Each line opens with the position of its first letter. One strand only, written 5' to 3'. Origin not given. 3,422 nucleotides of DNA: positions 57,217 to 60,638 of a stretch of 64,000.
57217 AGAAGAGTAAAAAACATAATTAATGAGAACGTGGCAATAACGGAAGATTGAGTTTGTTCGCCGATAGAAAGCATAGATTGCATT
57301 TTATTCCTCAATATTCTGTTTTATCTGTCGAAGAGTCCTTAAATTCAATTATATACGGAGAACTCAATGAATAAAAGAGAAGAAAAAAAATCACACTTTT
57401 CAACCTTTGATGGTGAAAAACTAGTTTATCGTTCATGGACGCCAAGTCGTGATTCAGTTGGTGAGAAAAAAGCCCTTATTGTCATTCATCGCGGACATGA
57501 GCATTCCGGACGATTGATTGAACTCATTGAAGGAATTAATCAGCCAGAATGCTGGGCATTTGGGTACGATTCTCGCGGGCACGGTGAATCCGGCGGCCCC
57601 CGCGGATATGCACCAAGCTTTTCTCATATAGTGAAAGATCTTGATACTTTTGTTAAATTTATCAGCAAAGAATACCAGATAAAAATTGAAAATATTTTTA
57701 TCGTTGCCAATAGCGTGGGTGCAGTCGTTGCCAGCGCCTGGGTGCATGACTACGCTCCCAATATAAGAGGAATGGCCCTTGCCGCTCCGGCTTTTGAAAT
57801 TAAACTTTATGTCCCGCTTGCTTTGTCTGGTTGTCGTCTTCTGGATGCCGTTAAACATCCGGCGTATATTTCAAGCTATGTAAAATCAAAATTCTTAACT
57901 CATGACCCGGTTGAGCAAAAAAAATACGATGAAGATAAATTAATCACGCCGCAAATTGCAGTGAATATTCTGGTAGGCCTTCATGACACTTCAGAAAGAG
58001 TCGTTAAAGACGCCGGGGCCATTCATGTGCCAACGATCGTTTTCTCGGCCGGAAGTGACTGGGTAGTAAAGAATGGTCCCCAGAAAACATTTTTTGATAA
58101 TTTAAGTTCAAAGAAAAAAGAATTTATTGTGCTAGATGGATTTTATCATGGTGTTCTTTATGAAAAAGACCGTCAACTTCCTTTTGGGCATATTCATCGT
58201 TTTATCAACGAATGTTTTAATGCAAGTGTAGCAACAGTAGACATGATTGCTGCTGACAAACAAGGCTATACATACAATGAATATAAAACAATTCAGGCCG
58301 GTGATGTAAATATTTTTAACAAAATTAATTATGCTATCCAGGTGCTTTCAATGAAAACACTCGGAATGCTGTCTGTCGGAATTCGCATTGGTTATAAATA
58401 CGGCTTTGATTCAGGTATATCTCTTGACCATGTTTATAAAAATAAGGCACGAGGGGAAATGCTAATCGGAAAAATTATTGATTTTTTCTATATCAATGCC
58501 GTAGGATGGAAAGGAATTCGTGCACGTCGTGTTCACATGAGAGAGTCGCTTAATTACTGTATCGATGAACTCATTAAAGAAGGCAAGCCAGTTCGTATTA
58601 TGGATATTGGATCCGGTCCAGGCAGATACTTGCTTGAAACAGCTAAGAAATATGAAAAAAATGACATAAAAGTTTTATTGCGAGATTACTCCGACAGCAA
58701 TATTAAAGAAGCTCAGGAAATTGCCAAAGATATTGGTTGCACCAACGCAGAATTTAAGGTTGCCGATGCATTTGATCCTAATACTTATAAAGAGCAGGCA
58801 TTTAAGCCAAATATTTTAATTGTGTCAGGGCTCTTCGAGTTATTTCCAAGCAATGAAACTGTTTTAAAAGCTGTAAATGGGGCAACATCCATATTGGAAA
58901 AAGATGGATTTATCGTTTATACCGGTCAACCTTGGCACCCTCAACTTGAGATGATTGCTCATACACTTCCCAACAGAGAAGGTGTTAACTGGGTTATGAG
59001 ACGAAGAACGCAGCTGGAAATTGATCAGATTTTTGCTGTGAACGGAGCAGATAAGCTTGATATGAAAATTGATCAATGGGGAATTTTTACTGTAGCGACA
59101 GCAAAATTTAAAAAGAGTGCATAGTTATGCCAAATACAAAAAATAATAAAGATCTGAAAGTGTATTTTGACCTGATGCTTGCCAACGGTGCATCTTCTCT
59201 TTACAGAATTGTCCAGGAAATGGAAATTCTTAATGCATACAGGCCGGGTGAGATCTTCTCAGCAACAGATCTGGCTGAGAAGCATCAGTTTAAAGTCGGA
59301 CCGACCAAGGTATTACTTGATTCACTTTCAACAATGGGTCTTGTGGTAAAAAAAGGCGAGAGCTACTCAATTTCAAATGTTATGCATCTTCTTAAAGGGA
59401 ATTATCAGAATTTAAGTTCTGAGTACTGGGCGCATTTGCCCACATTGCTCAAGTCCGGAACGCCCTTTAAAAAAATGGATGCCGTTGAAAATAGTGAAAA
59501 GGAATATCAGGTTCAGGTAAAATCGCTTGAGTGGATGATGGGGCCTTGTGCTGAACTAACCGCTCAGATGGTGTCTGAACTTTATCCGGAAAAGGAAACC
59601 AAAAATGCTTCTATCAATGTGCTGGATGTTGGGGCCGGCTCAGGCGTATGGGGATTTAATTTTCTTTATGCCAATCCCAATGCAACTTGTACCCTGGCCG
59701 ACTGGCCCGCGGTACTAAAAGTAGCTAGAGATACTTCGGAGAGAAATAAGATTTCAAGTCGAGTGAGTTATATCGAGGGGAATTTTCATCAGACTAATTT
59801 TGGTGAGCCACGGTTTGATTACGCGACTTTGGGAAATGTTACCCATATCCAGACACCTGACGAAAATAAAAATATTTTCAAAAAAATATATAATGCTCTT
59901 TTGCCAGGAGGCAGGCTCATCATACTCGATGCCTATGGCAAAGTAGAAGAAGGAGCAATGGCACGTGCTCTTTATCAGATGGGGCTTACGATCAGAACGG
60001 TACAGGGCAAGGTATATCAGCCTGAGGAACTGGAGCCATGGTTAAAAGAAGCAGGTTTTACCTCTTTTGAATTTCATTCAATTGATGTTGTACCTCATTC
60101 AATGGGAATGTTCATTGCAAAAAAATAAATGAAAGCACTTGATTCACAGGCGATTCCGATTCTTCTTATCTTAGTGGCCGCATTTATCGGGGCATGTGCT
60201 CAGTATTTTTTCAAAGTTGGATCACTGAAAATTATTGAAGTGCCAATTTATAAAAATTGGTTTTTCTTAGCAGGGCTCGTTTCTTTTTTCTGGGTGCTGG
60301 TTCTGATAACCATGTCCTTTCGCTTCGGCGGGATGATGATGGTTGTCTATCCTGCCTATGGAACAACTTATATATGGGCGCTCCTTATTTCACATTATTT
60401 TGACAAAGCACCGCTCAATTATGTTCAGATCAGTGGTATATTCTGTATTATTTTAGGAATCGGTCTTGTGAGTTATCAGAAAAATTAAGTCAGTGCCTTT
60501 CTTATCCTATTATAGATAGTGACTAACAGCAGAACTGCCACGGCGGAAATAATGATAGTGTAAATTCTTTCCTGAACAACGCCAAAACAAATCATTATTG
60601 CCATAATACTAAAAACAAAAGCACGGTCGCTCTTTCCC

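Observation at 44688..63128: Uncharacterized 15-gene lipid biosynthesis/tailoring cluster (candidate novel membrane-lipid pathway)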

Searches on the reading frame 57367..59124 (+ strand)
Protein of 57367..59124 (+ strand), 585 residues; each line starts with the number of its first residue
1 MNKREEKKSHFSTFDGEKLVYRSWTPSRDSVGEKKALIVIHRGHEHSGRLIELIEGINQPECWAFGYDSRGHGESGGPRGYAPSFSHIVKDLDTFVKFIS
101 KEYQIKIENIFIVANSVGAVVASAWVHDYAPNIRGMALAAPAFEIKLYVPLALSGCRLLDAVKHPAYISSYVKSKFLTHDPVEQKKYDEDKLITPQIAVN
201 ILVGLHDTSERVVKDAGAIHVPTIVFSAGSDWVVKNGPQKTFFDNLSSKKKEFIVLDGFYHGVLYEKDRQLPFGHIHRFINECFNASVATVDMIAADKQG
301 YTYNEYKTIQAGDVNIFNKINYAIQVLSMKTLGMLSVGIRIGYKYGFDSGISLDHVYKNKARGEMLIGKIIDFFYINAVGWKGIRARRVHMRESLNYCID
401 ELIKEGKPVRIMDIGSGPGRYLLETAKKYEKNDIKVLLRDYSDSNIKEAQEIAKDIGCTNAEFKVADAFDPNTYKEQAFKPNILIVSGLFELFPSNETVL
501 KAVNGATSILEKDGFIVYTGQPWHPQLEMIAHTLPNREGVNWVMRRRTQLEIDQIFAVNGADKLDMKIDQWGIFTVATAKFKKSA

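Call 4: search_protein_families(library=pfam, proteins=[window:57367-59124:+], max_evalue=0.001)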
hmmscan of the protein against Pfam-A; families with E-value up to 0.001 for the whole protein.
window:57367-59124:+ (585 aa): 6 families
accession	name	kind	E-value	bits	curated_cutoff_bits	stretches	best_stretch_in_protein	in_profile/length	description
PF12147.14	Methyltransf_20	-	4e-101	338.7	21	1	276-580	1-308/309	Putative methyltransferase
PF12146.15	Hydrolase_4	-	1.3e-62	211.7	27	1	34-268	4-239/239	Serine aminopeptidase, S33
PF13847.12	Methyltransf_31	-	7.3e-11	42.4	27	1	409-517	5-108/145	Methyltransferase domain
PF00561.26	Abhydrolase_1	-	2.5e-10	40.9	25.8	1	38-267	4-244/245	alpha/beta hydrolase fold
PF13649.12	Methyltransf_25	-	1.7e-07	32.3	27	1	411-514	1-97/97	Methyltransferase domain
PF12697.13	Abhydrolase_6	-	0.00013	23.1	26.3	1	62-168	28-121/217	Alpha/beta hydrolase family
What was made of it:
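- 57367..59124 (+): Cluster II, G10: YnbC-like alpha/beta hydrolase plus Methyltransf_20 fusion. Pfam, call 4.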

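Call 6: search_protein_families(library=ncbifam, proteins=[window:57367-59124:+], max_evalue=0.01)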
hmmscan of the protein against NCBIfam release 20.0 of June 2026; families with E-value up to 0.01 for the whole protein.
window:57367-59124:+ (585 aa): 9 families
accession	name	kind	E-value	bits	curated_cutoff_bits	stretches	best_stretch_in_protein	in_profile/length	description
NF008019.0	PRK10749.1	equivalog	2.1e-13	50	362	2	68-171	88-194/335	lysophospholipase L2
NF047920.1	lactonase_UilS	equivalog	2.9e-06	27.2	400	0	202-267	202-267/285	UilS family quorum-quenching N-acyl-homoserine lactonase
NF050089.1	i_nPHAscl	equivalog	4e-06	26.1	300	1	16-140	6-116/288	intracellular short-chain-length polyhydroxyalkanoate depolymerase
NF040539.1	AST_met_ArsM_2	exception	6.3e-06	26.2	240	1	399-520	48-165/262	putative arsinothricin biosynthesis methyltransferase ArsM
TIGR01250.1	pro_imino_pep_2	subfamily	8e-06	25.6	167.65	1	22-150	14-138/288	proline iminopeptidase-family hydrolase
TIGR01607.1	PST-A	paralog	6.1e-05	22.2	218.25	1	147-270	201-320/332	Plasmodium subtelomeric family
TIGR03534.1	RF_mod_PrmC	equivalog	0.00054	19.5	199.1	1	402-474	83-152/253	peptide chain release factor N(5)-glutamine methyltransferase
TIGR01934.1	MenG_MenH_UbiE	subfamily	0.0044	16.3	158.35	1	402-470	34-99/223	ubiquinone/menaquinone biosynthesis methyltransferase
TIGR02072.1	BioC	equivalog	0.0073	16.1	184.95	0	398-468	26-88/244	malonyl-ACP O-methyltransferase BioC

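Call 60: find_homologous_proteins(query=window:57367-59124:+, max_evalue=1e-30)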
Query window:57367-59124:+ (585 aa): 8000 proteins with E <= 1e-30 among 8000 candidates; the best 120 are listed.
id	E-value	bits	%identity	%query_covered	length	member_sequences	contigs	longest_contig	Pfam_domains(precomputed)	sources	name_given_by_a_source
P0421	0.0e+0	1347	100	100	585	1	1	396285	PF13847.13,PF13649.13,PF00561.27,PF12146.16,PF12147.15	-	-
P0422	0.0e+0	1214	89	100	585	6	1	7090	PF13847.13,PF13649.13,PF00561.27,PF12146.16,PF12147.15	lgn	-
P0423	0.0e+0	1157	85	100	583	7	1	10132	PF13847.13,PF13649.13,PF00561.27,PF12146.16,PF12147.15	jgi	jgi:alpha-beta hydrolase superfamily lysophospholipase/SAM-dependent methyltransferase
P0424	0.0e+0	1139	82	100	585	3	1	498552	PF13847.13,PF13649.13,PF00561.27,PF12146.16,PF12147.15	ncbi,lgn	-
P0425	0.0e+0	1138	83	100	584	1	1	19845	PF13847.13,PF13649.13,PF00561.27,PF12146.16,PF12147.15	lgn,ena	-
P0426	0.0e+0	1117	81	100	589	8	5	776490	PF13847.13,PF13649.13,PF00561.27,PF12146.16,PF12147.15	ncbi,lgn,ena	-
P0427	0.0e+0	1115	81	100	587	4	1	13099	PF13847.13,PF13649.13,PF00561.27,PF12146.16,PF12147.15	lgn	-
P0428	0.0e+0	1096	80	100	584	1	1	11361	PF13847.13,PF13649.13,PF00561.27,PF12146.16,PF12147.15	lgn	-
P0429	0.0e+0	1091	78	100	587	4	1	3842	PF13847.13,PF13649.13,PF12697.14,PF00561.27,PF12146.16,PF12147.15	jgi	-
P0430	0.0e+0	1088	78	100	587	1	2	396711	PF13847.13,PF13649.13,PF12697.14,PF00561.27,PF12146.16,PF12147.15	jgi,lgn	-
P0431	0.0e+0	1083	79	100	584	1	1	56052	PF13847.13,PF13649.13,PF00561.27,PF12146.16,PF12147.15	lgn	-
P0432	0.0e+0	1081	78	100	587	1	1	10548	PF13847.13,PF13649.13,PF00561.27,PF12146.16,PF12147.15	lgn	-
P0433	0.0e+0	1063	78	100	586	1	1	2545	PF13847.13,PF13649.13,PF00561.27,PF12146.16,PF12147.15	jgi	jgi:alpha-beta hydrolase superfamily lysophospholipase/SAM-dependent methyltransferase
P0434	0.0e+0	1047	77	100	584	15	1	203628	PF13847.13,PF13649.13,PF00561.27,PF12146.16,PF12147.15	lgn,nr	nr:bifunctional alpha/beta hydrolase/class I SAM-dependent methyltransferase [Bacteriovorax sp. HI3]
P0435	0.0e+0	1035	76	100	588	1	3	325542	PF13847.13,PF13489.13,PF13649.13,PF00561.27,PF12146.16,PF12147.15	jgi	jgi:alpha-beta hydrolase superfamily lysophospholipase/SAM-dependent methyltransferase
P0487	2.0e-193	662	51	99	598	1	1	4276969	PF13649.13,PF12697.14,PF00561.27,PF12146.16,PF12147.15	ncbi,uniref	ncbi:bifunctional alpha/beta hydrolase/class I SAM-dependent methyltransferase [Bdellovibrio sp. HCB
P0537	1.5e-184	633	49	99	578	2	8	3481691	PF13847.13,PF12697.14,PF00561.27,PF12146.16,PF12147.15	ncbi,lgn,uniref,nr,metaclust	ncbi:Alpha/beta hydrolase fold protein [Nitrosococcus oceani ATCC 19707]|uniref:Alpha/beta hydrolase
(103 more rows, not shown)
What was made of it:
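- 57367..59124 (+): More than 8000 homologues across phyla (call 60).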

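Call 61: find_encoding_contigs(protein=P0434, flank=10000, max_places=1)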
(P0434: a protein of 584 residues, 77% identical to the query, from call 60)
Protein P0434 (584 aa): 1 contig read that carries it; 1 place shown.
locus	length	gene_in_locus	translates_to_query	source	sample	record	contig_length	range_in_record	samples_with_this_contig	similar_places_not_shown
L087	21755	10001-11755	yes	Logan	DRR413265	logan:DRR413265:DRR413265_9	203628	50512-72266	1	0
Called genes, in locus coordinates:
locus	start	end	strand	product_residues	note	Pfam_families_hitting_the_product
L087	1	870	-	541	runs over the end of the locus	-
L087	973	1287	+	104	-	PF13473:Cupredoxin_1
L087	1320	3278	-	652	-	PF22673:MCP-like_PDC_1, PF02743:dCache_1, PF00015:MCPsignal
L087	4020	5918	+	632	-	PF08447:PAS_3, PF08448:PAS_4, PF13426:PAS_9, PF08448:PAS_4, PF13426:PAS_9, PF08447:PAS_3, PF13426:PAS_9, PF08447:PAS_3, +3 more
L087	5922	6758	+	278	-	PF03705:CheR_N, PF13649:Methyltransf_25 (faint), PF01739:CheR, PF08241:Methyltransf_11 (weak), PF08242:Methyltransf_12 (faint), PF13847:Methyltransf_31 (faint)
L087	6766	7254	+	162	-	PF03975:CheD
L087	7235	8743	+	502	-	PF01584:CheW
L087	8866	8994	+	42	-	-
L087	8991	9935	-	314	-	PF01148:CTP_transf_1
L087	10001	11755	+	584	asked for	PF00561:Abhydrolase_1, PF12146:Hydrolase_4, PF12147:Methyltransf_20, PF13649:Methyltransf_25 (weak), PF13847:Methyltransf_31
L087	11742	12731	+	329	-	PF00891:Methyltransf_2, PF13489:Methyltransf_23, PF01209:Ubie_methyltran, PF05175:MTS (weak), PF13847:Methyltransf_31, PF08241:Methyltransf_11 (weak), PF08242:Methyltransf_12 (weak), PF13649:Methyltransf_25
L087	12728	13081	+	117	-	-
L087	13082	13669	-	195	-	PF01066:CDP-OH_P_transf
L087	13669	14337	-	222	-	PF00132:Hexapep (faint)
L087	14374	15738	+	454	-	PF00067:p450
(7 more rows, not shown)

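Call 62: find_encoding_contigs(protein=P0487, flank=7000, max_places=1)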
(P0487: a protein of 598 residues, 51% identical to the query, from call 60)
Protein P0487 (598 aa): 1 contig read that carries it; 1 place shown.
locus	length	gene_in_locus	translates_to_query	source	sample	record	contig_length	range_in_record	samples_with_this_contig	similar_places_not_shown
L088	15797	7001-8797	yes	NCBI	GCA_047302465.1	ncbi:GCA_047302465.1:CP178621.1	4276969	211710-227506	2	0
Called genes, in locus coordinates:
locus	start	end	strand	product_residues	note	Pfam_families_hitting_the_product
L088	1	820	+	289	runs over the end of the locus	-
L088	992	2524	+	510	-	PF00270:DEAD, PF00271:Helicase_C, PF16124:RecQ_Zn_bind, PF00570:HRDC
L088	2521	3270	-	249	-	PF12697:Abhydrolase_6, PF00561:Abhydrolase_1, PF06821:Ser_hydrolase (faint), PF12146:Hydrolase_4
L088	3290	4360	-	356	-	-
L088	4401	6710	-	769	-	PF03176:MMPL (faint)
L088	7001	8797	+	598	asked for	PF00561:Abhydrolase_1, PF12146:Hydrolase_4, PF12697:Abhydrolase_6 (weak), PF12147:Methyltransf_20, PF13649:Methyltransf_25 (faint)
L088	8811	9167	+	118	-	-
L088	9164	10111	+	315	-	PF01148:CTP_transf_1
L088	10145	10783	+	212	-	PF01066:CDP-OH_P_transf (weak)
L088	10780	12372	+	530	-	-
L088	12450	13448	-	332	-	PF05433:Rick_17kDa_Anti, PF16998:17kDa_Anti_2 (weak), PF18820:BD_b_sandwich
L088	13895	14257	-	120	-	PF07237:DUF1428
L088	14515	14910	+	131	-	PF07237:DUF1428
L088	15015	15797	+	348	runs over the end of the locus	PF01594:AI-2E_transport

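Call 63: find_encoding_contigs(protein=P0537, flank=7000, max_places=1)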
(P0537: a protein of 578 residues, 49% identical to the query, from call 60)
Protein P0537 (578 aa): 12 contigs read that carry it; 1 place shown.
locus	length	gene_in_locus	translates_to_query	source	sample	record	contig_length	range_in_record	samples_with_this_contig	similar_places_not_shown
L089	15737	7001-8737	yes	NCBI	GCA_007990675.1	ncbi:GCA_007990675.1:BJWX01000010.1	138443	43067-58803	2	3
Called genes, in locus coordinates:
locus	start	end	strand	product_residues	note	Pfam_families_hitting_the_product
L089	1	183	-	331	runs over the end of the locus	PF04166:PdxA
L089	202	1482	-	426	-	PF13623:SurA_N_2, PF13624:SurA_N_3, PF09312:SurA_N, PF13616:Rotamase_3, PF00639:Rotamase, PF13616:Rotamase_3, PF00639:Rotamase, PF13145:Rotamase_2, +1 more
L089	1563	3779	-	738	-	PF03968:LptD_N (faint), PF19838:LptD_2 (weak), PF04453:LptD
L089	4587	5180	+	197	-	PF01066:CDP-OH_P_transf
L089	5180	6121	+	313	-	PF01148:CTP_transf_1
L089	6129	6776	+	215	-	PF01553:Acyltransferase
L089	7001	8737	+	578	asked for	PF00561:Abhydrolase_1, PF12146:Hydrolase_4, PF12697:Abhydrolase_6, PF12147:Methyltransf_20, PF13847:Methyltransf_31 (weak)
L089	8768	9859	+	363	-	PF13469:Sulfotransfer_3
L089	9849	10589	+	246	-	PF22741:PTP-NADK (faint), PF22784:PTP-SAK (weak), PF00782:DSPc, PF22785:Tc-R-P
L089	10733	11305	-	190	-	PF13511:DUF4124 (weak)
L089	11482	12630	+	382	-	PF01292:Ni_hydr_CYTB, PF12263:DUF3611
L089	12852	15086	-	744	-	PF00378:ECH_1, PF16113:ECH_2, PF02737:3HCDH_N, PF00725:3HCDH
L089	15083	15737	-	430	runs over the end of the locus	PF00108:Thiolase_N, PF02803:Thiolase_C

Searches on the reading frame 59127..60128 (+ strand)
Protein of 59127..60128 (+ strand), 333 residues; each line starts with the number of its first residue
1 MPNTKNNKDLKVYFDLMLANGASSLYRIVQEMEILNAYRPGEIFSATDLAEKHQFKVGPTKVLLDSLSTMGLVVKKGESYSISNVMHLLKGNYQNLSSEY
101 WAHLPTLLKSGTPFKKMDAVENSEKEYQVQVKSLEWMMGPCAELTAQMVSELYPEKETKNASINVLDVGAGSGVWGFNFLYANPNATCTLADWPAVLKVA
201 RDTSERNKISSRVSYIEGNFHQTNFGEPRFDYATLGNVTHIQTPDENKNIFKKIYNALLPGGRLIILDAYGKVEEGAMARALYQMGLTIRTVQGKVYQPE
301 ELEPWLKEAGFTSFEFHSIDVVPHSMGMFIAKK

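Call 4: search_protein_families(library=pfam, proteins=[window:59127-60128:+], max_evalue=0.001)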
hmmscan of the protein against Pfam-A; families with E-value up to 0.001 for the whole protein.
window:59127-60128:+ (333 aa): 9 families
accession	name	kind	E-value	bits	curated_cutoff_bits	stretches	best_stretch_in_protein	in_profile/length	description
PF00891.24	Methyltransf_2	-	7.8e-15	55.2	22.3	1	164-311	65-209/210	O-methyltransferase domain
PF13649.12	Methyltransf_25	-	3.5e-11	44.1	27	1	165-262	1-97/97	Methyltransferase domain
PF13847.12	Methyltransf_31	-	3.9e-11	43.3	27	1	161-310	3-145/145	Methyltransferase domain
PF01209.24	Ubie_methyltran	-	5.4e-09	36.2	20.1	1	159-296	45-180/233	ubiE/COQ5 methyltransferase family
PF08241.18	Methyltransf_11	-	8.1e-09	36.5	21.2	1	166-266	1-95/95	Methyltransferase domain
PF13489.12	Methyltransf_23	-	3.6e-08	33.8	27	1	155-312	19-160/164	Methyltransferase domain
PF05175.20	MTS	-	4.9e-07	30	23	1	159-290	29-162/170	Methyltransferase small domain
PF08242.18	Methyltransf_12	-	6.1e-07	30.5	30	1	166-264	1-98/98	Methyltransferase domain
PF10294.15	Methyltransf_16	-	0.00054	20.2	21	0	155-215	40-102/174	Lysine methyltransferase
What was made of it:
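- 59127..60128 (+): Cluster II, G11: class I SAM O-methyltransferase. Methyltransf_2 7.8e-15 (call 4).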

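Call 6: search_protein_families(library=ncbifam, proteins=[window:59127-60128:+], max_evalue=0.01)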
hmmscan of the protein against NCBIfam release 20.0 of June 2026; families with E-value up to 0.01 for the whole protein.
window:59127-60128:+ (333 aa): 26 families (the best 25 are shown)
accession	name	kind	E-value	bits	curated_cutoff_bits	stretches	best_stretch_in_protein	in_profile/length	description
NF001242.0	PRK00216.1-3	equivalog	7.4e-10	38.7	351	1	147-280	59-188/258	bifunctional demethylmenaquinone methyltransferase/2-methoxy-6-polyprenyl-1,4-benzoquinol methylase UbiE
NF053543.1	FlxJ_fam_MTase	equivalog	1e-09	37.8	560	1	162-315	178-336/352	FlxJ family methyltransferase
NF043040.1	corrin_prot_MT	hypoth_equivalog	1.3e-09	37.8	180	1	117-285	5-164/216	corrinoid protein-associated methyltransferase CpaM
TIGR01934.1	MenG_MenH_UbiE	subfamily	2.7e-08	33.4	158.35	1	159-283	37-156/223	ubiquinone/menaquinone biosynthesis methyltransferase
NF001244.0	PRK00216.1-5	equivalog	6.2e-08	32.2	216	1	159-282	50-167/236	bifunctional demethylmenaquinone methyltransferase/2-methoxy-6-polyprenyl-1,4-benzoquinol methylase UbiE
TIGR02072.1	BioC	equivalog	1.5e-05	24.9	184.95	1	148-265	23-131/244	malonyl-ACP O-methyltransferase BioC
TIGR03534.1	RF_mod_PrmC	equivalog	1.7e-05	24.4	199.1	1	147-224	75-151/253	peptide chain release factor N(5)-glutamine methyltransferase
TIGR02752.1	MenG_heptapren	equivalog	2.8e-05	23.8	419.85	1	162-298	46-180/231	demethylmenaquinone methyltransferase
NF001240.0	PRK00216.1-1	equivalog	3.2e-05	23.1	378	1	163-272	65-173/251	bifunctional demethylmenaquinone methyltransferase/2-methoxy-6-polyprenyl-1,4-benzoquinol methylase UbiE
NF001243.0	PRK00216.1-4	equivalog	4.7e-05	22.8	235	1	163-309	49-194/237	demethylmenaquinone methyltransferase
TIGR02716.1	C20_methyl_CrtF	equivalog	5e-05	22.5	276.1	1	146-269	134-255/306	bacteriochlorophyllide d C-20 methyltransferase BchU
NF052510.1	methyltran_MpqE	exception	0.00013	21.4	335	1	163-284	48-167/234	methyl-plastoquinone biosynthesis methyltransferase MpqE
NF045667.1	MTase_DVU1556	equivalog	0.00014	21.4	155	1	162-314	23-163/213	DVU_1556 family methyltransferase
TIGR00536.1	hemK_fam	subfamily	0.00016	20.8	115.5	1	149-223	102-177/286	HemK family protein methyltransferase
NF001790.0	PRK00517.3-3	equivalog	0.00025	20.5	269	1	158-265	119-222/262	50S ribosomal protein L11 methyltransferase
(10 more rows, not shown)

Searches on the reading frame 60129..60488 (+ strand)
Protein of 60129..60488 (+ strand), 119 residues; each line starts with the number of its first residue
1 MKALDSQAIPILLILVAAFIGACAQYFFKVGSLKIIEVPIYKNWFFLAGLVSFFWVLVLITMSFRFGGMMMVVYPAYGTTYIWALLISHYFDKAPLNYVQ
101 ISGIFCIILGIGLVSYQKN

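Call 4: search_protein_families(library=pfam, proteins=[window:60129-60488:+], max_evalue=0.001)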
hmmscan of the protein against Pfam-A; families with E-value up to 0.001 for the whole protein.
window:60129-60488:+ (119 aa): 1 family
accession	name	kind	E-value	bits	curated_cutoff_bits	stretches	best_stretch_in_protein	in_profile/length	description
PF04657.19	DMT_YdcZ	-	0.00024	21.8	24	1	15-111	39-138/140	Putative inner membrane exporter, YdcZ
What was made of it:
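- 60129..60488 (+): Cluster II, G12: small membrane protein of 3-4 transmembrane segments (weakly DMT/SMR-like). DMT_YdcZ 2.4e-4, below cut-off (call 4).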

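Call 6: search_protein_families(library=ncbifam, proteins=[window:60129-60488:+], max_evalue=0.01)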
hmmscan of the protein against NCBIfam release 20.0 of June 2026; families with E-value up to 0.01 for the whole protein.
window:60129-60488:+ (119 aa): 0 families

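Call 69: search_solved_structures(query=window:60129-60488:+, max_evalue=10)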
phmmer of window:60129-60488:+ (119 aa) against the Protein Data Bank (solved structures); distinct sequences matched with E-value up to 10: 1.
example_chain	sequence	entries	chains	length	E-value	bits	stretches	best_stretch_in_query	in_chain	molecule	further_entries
2m6x_A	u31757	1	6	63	0.27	14.5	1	43-88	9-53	p7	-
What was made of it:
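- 60129..60488 (+): No solved relative (call 69).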
